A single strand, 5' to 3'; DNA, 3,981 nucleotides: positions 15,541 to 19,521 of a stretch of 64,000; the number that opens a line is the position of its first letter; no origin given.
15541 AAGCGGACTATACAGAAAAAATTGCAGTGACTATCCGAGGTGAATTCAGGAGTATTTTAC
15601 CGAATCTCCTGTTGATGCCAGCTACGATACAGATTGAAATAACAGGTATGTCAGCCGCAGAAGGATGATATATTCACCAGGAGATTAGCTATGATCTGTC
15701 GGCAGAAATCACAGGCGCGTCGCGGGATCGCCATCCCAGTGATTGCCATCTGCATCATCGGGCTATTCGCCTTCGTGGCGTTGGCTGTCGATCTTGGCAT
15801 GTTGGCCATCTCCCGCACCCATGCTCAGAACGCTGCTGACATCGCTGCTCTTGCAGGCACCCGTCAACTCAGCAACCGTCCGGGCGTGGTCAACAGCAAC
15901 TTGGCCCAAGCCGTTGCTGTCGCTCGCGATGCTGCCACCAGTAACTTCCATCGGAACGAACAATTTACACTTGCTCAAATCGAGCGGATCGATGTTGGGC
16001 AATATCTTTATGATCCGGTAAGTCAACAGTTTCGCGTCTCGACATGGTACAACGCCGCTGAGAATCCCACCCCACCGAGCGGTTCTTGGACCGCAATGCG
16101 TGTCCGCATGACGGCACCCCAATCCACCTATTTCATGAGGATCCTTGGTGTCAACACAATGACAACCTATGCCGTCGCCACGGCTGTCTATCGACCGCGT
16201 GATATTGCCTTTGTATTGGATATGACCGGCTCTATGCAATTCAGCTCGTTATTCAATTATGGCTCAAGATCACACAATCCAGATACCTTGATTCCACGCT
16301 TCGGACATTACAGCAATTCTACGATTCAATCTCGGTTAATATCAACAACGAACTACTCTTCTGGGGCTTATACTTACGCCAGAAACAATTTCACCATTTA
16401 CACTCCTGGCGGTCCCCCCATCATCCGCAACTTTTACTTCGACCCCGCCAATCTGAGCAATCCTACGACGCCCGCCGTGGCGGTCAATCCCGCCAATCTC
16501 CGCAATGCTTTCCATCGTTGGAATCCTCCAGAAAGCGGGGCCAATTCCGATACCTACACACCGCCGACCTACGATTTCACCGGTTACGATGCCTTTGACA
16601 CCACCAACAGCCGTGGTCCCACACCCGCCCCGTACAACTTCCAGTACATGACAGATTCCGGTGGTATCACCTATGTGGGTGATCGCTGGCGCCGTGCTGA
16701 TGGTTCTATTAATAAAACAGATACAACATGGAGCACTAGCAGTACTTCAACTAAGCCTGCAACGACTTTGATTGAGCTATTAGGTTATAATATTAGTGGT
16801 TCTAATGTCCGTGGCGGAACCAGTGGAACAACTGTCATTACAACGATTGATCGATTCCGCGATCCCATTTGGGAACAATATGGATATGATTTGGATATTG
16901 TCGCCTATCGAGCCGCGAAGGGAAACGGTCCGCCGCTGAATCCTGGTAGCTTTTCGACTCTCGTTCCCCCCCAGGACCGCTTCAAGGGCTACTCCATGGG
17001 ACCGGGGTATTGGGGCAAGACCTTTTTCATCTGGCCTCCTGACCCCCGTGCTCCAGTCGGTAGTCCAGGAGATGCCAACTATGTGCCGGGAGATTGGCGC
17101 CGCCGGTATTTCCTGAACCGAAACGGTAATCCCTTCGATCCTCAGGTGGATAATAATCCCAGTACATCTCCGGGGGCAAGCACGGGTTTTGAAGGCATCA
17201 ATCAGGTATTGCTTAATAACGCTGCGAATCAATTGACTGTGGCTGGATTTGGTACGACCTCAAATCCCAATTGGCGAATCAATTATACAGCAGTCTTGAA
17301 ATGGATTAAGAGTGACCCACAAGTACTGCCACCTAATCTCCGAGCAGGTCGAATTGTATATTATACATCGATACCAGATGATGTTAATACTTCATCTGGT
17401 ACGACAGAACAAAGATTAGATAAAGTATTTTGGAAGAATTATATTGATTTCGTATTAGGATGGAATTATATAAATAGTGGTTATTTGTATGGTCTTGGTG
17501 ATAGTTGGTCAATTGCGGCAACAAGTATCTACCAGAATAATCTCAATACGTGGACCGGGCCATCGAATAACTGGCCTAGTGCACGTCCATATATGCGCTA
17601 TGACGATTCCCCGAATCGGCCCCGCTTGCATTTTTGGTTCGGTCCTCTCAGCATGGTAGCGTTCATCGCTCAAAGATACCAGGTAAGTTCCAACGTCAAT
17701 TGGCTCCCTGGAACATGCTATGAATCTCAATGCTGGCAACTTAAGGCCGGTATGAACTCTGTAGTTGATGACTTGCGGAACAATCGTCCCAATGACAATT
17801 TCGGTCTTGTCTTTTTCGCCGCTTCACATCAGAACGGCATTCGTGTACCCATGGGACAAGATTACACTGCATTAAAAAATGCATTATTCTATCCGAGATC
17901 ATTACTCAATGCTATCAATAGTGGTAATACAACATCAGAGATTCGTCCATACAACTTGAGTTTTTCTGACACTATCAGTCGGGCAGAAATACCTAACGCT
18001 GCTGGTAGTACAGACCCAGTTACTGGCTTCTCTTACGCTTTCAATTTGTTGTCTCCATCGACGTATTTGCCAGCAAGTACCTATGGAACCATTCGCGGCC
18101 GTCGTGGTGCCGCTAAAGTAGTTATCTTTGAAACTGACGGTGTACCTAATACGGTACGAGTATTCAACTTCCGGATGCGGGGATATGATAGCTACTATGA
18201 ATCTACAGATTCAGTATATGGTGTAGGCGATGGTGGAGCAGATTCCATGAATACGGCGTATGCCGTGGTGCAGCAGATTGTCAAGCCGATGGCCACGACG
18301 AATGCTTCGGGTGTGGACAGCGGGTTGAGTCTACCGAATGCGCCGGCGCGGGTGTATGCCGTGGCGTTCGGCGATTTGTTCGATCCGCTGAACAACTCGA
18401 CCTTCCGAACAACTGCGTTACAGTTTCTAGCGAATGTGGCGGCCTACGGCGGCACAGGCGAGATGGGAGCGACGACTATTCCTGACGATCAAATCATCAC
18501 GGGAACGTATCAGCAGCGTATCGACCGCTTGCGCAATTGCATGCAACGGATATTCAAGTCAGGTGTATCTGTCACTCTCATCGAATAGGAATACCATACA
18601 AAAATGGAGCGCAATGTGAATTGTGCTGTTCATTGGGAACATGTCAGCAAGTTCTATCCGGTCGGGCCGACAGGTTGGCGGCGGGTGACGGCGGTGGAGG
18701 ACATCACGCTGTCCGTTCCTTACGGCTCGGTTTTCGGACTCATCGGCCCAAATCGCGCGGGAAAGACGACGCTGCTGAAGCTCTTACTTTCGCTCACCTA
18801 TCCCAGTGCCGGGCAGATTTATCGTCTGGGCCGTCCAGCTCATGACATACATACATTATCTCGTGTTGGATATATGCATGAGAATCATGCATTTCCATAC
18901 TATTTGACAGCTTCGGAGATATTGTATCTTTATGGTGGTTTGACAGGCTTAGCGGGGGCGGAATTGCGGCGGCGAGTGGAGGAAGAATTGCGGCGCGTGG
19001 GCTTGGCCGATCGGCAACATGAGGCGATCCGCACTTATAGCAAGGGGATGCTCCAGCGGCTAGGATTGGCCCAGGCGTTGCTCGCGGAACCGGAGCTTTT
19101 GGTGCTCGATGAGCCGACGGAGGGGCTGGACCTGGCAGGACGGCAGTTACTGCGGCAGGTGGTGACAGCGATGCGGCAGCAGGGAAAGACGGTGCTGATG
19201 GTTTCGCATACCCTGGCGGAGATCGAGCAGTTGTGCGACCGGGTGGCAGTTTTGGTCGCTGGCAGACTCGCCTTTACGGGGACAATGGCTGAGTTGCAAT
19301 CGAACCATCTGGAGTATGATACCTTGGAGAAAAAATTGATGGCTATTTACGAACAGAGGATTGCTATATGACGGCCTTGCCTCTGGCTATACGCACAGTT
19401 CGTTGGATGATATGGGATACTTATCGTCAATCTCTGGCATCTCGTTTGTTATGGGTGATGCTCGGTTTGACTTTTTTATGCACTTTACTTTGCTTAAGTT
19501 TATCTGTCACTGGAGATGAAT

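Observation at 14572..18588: Orphan TadE-TadE-TadG(vWA) trio without Tad secretion machinery, with compositional shift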

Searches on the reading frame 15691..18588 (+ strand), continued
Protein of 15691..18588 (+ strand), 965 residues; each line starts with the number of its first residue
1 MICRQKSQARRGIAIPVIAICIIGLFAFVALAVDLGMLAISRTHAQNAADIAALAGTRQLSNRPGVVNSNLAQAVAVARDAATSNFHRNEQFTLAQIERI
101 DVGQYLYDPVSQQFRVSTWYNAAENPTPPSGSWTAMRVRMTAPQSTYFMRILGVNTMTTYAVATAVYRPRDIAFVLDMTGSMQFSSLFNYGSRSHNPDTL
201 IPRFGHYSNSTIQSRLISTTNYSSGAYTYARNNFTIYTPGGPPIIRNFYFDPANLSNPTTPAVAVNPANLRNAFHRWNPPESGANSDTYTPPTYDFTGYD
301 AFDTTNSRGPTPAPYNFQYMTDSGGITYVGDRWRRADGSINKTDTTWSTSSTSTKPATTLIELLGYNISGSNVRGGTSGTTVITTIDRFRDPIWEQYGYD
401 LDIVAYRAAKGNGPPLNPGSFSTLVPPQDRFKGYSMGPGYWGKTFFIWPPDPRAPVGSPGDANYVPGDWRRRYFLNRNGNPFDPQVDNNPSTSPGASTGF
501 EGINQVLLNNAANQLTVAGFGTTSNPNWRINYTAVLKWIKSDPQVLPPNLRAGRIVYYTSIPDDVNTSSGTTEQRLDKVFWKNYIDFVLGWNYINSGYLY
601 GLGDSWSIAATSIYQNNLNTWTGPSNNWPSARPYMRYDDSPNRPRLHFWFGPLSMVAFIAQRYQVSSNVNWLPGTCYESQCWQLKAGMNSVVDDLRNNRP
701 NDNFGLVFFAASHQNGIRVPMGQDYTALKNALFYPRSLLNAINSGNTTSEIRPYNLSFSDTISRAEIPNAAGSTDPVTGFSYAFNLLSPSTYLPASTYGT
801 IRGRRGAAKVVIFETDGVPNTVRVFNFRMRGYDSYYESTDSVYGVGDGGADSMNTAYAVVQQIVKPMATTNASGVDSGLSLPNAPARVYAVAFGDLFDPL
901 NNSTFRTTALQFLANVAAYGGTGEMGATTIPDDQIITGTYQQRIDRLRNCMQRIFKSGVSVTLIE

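Call 94: list_cluster_members(proteins=[window:15691-18585:+, P0005, P0007])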
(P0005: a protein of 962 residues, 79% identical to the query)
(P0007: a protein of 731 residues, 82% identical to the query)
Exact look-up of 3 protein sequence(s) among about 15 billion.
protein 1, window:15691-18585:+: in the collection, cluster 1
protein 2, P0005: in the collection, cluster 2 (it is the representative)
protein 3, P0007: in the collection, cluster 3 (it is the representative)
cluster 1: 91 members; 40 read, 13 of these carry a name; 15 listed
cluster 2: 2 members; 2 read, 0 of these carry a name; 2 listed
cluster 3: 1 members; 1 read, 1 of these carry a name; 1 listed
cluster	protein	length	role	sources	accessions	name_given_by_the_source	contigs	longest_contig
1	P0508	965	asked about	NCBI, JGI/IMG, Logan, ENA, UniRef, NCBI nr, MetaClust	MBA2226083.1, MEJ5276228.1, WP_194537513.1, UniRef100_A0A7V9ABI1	MAG: Tad domain-containing protein [Thermogemmata sp.] | VWA domain-containing protein n=1 Tax=Thermogemmata fonticola TaxID=2755323 ... | Tad domain-containing protein [Thermogemmata fonticola]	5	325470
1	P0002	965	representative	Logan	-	-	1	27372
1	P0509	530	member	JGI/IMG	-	hypothetical protein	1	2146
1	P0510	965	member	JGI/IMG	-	hypothetical protein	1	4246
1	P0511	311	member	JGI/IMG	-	hypothetical protein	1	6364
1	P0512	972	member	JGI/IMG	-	hypothetical protein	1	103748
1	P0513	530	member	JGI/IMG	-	hypothetical protein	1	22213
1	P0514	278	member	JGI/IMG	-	hypothetical protein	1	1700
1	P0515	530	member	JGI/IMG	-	hypothetical protein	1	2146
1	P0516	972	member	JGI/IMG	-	hypothetical protein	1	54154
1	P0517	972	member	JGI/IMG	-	hypothetical protein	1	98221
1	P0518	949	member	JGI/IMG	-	hypothetical protein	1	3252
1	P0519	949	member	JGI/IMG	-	hypothetical protein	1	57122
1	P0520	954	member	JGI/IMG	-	hypothetical protein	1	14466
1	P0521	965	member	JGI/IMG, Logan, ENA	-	-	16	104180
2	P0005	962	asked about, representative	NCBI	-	-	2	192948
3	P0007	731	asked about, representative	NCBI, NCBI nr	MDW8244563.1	MAG: pilus assembly protein TadG-related protein, partial [Thermogemmata sp.] | pilus assembly protein TadG-related protein [Thermogemmata sp.]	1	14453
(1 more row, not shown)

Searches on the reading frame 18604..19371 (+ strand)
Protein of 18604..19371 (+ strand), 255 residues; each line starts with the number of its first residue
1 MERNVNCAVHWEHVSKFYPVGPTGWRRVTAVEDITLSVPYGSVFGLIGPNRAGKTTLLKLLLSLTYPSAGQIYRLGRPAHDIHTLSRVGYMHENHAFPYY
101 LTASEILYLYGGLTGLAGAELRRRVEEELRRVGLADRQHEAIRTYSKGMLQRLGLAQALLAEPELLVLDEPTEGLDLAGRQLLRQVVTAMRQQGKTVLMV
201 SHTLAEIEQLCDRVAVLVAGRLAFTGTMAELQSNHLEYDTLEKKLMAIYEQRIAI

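Call 5: search_protein_families(library=pfam, proteins=[window:18604-19371:+], max_evalue=0.01)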
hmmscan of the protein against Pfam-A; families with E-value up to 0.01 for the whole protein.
window:18604-19371:+ (255 aa): 3 families
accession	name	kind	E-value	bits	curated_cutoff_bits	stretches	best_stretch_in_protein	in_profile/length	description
PF00005.33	ABC_tran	-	1.5e-26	94.1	25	1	32-172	2-136/137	ABC transporter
PF13304.12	AAA_21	-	6.1e-10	40.1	27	1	137-203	230-299/304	AAA domain, putative AbiEii toxin, Type IV TA system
PF13173.12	AAA_14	-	0.0012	19.3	27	0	43-66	4-27/129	AAA domain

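Call 6: search_protein_families(library=ncbifam, proteins=[window:18604-19371:+], max_evalue=0.01)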
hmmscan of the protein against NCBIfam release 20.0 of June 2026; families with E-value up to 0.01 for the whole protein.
window:18604-19371:+ (255 aa): 192 families (the best 25 are shown)
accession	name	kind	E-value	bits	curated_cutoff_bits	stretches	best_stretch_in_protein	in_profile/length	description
TIGR01188.1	drrA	subfamily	1.2e-53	182.4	312.45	1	27-248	5-227/302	daunorubicin resistance ABC transporter, ATP-binding protein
TIGR03740.1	galliderm_ABC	subfamily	4.1e-45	154.2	309.75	1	26-230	11-210/223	lantibiotic protection ABC transporter ATP-binding subunit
NF010060.0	PRK13537.1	equivalog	2.7e-41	141.5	521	1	29-242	29-244/314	nodulation factor ABC transporter ATP-binding protein NodI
NF033858.1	ABC2_perm_RbbA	equivalog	8.8e-41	139.7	1050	1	28-251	279-503/909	ribosome-associated ATPase/putative transporter RbbA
TIGR03864.1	PQQ_ABC_ATP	hypoth_equivalog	9.1e-41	139.8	302.25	1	27-243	13-230/236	ABC transporter, ATP-binding subunit, PQQ-dependent alcohol dehydrogenase system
TIGR03522.1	GldA_ABC_ATP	equivalog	1.2e-39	136.6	402.6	1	29-235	16-223/301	gliding motility-associated ABC transporter ATP-binding subunit GldA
NF010059.0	PRK13536.1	equivalog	3.3e-37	128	549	1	27-240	55-270/342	nodulation factor ABC transporter ATP-binding protein NodI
TIGR01288.1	nodI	equivalog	5e-37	127.5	424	1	30-241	19-232/303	nodulation factor ABC transporter ATP-binding protein NodI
TIGR04521.1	ECF_ATPase_2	equivalog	6.9e-34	117.2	330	1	27-237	17-238/279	energy-coupling factor transporter ATPase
TIGR03771.1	anch_rpt_ABC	equivalog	4.1e-32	111.7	268.8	1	37-241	2-209/223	anchored repeat-type ABC transporter ATP-binding subunit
NF040873.1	AztA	equivalog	1.7e-30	106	220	1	26-212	3-187/191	zinc ABC transporter ATP-binding protein AztA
TIGR03873.1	F420-0_ABC_ATP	hypoth_equivalog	6.7e-30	104.2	372.4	1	27-231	13-224/256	putative F420-0 ABC transporter ATP-binding protein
TIGR01257.1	rim_protein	equivalog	2e-29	101.3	4012.85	1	29-234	1953-2160/2272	rim ABC transporter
TIGR01186.1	proV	subfamily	2.5e-29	102.5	326.6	1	29-234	7-220/363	betaine/proline/choline family ABC transporter ATP-binding protein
TIGR03265.1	PhnT2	equivalog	4e-29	101.9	457.7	1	27-232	16-223/353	putative 2-aminoethylphosphonate ABC transporter ATP-binding protein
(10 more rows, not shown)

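Call 49: search_solved_structures(query=window:18604-19368:+, max_evalue=1e-20)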
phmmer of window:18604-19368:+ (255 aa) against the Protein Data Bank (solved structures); distinct sequences matched with E-value up to 1e-20: 117 (the best 60 are shown).
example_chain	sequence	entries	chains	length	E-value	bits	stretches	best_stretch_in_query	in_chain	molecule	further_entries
7w01_A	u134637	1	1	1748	2.7e-61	210.6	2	29-236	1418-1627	Phospholipid-transporting ATPase ABCA3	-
7w02_A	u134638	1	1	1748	1.9e-60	207.8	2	29-236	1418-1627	Phospholipid-transporting ATPase ABCA3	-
8edw_A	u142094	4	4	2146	4.4e-55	190.2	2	26-245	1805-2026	Phospholipid-transporting ATPase ABCA7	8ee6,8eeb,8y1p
7lkp_A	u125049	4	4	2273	1.7e-54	188.3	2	29-234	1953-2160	Retinal-specific phospholipid-transporting ATPase ABCA4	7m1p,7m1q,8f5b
7e7i_A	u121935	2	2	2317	1.8e-54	188.2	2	29-234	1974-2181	Retinal-specific phospholipid-transporting ATPase ABCA4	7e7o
8eop_A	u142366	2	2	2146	3e-54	187.5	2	26-245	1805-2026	Phospholipid-transporting ATPase ABCA7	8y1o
7lkz_A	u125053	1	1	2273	1.2e-53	185.6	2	29-234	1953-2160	Retinal-specific phospholipid-transporting ATPase ABCA4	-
7e7q_A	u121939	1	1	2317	1.2e-53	185.5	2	29-234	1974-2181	Retinal-specific phospholipid-transporting ATPase ABCA4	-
7tdt_A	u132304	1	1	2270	1.7e-50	175.2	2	26-233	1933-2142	Phospholipid-transporting ATPase ABCA1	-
7tby_A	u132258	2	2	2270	1.7e-50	175.2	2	26-233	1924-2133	ATP-binding cassette, sub-family A (ABC1), member 1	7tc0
7tbz_A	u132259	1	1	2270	1.7e-50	175.2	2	26-233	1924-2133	ATP-binding cassette, sub-family A (ABC1), member 1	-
5xjy_A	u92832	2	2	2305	1.8e-50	175.2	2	26-233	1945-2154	ATP-binding cassette sub-family A member 1 | Phospholipid-transporting ATPase ABCA1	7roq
7tbw_A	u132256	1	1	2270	1.2e-49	172.5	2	26-233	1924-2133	ATP-binding cassette, sub-family A (ABC1), member 1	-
7o0y_B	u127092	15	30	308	2.2e-42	148.6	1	27-233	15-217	Probable ABC transporter ATP-binding protein NosF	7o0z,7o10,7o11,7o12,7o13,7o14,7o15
7qba_B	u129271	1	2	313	4.3e-42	147.7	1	26-233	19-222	Probable ABC transporter ATP-binding protein NosF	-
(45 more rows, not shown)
